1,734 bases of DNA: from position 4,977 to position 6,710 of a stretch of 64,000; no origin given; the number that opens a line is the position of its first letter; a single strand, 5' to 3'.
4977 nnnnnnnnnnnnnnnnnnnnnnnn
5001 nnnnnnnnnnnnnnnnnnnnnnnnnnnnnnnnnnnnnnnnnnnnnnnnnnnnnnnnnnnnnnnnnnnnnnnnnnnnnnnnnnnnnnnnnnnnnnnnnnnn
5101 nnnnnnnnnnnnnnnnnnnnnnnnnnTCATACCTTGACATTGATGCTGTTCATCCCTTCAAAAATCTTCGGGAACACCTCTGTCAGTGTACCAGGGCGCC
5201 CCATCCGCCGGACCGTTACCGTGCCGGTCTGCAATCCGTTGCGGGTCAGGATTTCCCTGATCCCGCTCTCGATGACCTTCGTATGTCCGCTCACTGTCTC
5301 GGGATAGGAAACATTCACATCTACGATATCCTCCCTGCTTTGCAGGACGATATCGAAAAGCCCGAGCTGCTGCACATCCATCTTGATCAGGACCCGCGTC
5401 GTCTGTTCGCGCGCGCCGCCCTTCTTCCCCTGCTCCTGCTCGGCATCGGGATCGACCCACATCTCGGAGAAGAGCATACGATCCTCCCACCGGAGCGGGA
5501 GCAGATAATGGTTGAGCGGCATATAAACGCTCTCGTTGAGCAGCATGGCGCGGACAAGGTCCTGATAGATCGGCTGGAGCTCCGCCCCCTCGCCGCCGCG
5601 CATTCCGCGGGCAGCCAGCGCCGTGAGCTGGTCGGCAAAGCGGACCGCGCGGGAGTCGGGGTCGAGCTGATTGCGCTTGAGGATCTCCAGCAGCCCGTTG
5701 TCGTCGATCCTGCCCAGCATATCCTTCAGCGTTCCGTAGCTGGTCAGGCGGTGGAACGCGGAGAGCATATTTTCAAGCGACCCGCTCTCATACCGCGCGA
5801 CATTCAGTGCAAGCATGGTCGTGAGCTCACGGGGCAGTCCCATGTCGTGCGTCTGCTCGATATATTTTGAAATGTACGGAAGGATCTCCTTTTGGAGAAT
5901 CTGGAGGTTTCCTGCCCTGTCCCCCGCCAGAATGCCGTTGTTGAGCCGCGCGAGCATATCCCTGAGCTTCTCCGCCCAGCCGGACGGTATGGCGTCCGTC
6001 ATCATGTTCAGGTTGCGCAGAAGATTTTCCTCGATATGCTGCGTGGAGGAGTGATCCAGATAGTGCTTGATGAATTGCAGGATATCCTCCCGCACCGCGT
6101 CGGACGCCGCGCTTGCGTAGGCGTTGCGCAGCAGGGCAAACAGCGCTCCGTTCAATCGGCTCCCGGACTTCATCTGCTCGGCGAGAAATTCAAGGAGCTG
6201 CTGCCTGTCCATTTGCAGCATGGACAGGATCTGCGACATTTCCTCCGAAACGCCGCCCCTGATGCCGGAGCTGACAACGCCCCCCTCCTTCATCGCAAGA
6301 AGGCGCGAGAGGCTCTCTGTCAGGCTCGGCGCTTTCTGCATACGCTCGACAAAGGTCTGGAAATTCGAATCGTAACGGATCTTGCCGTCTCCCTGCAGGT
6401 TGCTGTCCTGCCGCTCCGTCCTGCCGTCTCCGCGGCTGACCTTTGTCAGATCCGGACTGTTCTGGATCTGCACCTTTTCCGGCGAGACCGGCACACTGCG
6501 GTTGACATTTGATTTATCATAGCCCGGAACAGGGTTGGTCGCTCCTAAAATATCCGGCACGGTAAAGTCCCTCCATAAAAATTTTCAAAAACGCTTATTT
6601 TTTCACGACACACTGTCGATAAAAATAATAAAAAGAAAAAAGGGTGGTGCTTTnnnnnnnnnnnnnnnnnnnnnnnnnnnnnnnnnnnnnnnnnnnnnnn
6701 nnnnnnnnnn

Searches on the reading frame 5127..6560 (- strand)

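Call 10: search_protein_families(library=pfam, proteins=[window:5127-6560:-])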
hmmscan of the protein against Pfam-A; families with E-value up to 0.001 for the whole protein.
window:5127-6560:- (477 aa): 2 families
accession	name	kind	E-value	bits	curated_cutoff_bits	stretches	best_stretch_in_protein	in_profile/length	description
PF07766.19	LETM1_RBD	-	0.00086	19.4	25.3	0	113-215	61-167/229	LETM1-like, RBD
PF03776.19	MinE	-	0.00096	19.5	25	0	212-235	14-41/68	Septum formation topological specificity factor MinE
